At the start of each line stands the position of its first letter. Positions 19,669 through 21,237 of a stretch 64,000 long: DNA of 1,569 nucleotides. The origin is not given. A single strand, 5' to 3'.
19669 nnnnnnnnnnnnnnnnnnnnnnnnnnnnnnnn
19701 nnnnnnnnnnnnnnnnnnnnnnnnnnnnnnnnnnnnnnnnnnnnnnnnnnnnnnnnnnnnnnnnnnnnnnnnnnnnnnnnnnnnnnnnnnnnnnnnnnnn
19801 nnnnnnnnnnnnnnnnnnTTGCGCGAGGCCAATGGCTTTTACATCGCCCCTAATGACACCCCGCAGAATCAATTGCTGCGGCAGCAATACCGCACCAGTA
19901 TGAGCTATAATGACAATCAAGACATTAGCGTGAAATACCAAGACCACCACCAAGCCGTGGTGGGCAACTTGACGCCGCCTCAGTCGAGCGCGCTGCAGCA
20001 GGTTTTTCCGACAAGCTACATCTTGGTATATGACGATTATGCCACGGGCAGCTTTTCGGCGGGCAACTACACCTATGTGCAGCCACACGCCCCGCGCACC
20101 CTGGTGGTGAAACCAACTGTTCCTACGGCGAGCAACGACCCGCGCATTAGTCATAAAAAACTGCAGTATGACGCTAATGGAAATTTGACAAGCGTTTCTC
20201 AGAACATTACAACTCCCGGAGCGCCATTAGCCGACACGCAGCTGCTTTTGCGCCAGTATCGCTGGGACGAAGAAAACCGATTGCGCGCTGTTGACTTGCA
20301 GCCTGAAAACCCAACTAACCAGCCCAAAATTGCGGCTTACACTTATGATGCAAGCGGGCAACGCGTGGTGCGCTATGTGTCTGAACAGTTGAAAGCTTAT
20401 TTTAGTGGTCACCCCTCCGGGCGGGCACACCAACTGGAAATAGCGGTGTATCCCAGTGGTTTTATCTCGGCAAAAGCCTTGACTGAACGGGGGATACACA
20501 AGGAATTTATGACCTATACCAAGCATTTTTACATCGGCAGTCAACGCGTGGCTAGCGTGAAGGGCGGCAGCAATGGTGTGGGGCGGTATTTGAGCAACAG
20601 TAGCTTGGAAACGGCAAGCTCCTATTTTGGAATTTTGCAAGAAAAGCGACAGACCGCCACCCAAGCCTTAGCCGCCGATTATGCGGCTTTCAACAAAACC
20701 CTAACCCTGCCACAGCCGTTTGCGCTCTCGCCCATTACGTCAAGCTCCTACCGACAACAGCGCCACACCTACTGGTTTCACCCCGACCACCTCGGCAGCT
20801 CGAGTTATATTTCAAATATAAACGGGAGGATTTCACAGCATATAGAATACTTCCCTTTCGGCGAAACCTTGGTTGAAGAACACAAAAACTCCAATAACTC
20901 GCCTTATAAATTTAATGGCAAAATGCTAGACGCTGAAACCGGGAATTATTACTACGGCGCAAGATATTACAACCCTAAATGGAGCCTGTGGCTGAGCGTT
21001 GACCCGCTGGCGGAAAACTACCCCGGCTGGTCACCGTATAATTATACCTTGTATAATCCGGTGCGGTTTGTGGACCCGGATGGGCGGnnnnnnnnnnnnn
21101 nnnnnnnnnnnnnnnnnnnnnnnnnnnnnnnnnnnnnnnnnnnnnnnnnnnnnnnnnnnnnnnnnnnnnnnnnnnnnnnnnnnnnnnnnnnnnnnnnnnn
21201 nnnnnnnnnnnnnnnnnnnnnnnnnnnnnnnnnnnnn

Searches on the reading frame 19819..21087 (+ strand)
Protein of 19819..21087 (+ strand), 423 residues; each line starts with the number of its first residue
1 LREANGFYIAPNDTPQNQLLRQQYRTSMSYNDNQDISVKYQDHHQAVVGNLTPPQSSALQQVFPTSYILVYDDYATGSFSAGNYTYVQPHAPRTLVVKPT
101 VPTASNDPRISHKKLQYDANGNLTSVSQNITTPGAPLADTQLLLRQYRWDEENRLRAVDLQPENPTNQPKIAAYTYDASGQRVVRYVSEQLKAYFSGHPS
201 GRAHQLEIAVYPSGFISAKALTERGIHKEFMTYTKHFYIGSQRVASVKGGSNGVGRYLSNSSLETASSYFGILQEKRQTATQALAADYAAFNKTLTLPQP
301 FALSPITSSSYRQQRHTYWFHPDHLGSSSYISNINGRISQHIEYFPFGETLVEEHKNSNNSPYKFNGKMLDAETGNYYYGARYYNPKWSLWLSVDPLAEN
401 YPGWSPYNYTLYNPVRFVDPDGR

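Call 91: search_solved_structures(query=window:19819-21087:+, max_evalue=0.001)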
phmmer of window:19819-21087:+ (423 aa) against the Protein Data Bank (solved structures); distinct sequences matched with E-value up to 0.001: 20.
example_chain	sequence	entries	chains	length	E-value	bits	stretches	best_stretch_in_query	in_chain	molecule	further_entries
9c4k_Q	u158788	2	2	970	5.2e-12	49.2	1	327-422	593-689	Toxin subunit YenC2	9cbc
4igl_B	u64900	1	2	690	7.7e-12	48.7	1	327-422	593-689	YenC2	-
6sup_A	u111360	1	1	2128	1.2e-11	48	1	321-422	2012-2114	TcdB2,TccC3,Cell division control protein 42 homolog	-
6h6g_A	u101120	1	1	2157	1.3e-11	47.9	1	321-422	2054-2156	TcdB2,TccC3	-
4o9x_A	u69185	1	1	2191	1.3e-11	47.9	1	321-422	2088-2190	TcdB2, TccC3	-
6suf_F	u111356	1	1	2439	1.6e-11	47.6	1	321-422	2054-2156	TcdB2,TccC3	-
6h6e_F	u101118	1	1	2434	1.6e-11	47.6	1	321-422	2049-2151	TcdB2,TccC3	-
6suq_A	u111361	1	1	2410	1.7e-11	47.6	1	321-422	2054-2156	TcdB2,TccC3,Genome polyprotein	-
6sue_F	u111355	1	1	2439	1.7e-10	44.3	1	321-422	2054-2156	TcdB2,TccC3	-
6h6f_F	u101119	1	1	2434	1.7e-10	44.3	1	321-422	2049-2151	TcdB2,TccC3,TccC3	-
5kis_B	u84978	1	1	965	2.4e-10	43.7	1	323-423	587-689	RHS2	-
6l7i_G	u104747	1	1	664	1.1e-09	41.5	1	321-422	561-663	TccC2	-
8fjp_A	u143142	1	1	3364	1.8e-08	37.5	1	311-423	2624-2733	salivary gland surface protein 1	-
8cp6_B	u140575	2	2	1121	6.9e-08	35.7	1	317-422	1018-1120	Toxin protein Tse5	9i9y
9on3_A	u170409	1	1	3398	2.5e-06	30.5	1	318-422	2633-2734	SGS4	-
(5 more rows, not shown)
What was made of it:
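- On Rhs/YD polymorphic toxin (C-terminal tip plus immunity): PDB Rhs/Tc proteins align up to residue 422/423 (call 91).
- Checked: PDB Rhs/Tc shell proteins (YenC2, TccC3, Tse5) all stop aligning at residue 422/423 (call 91).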
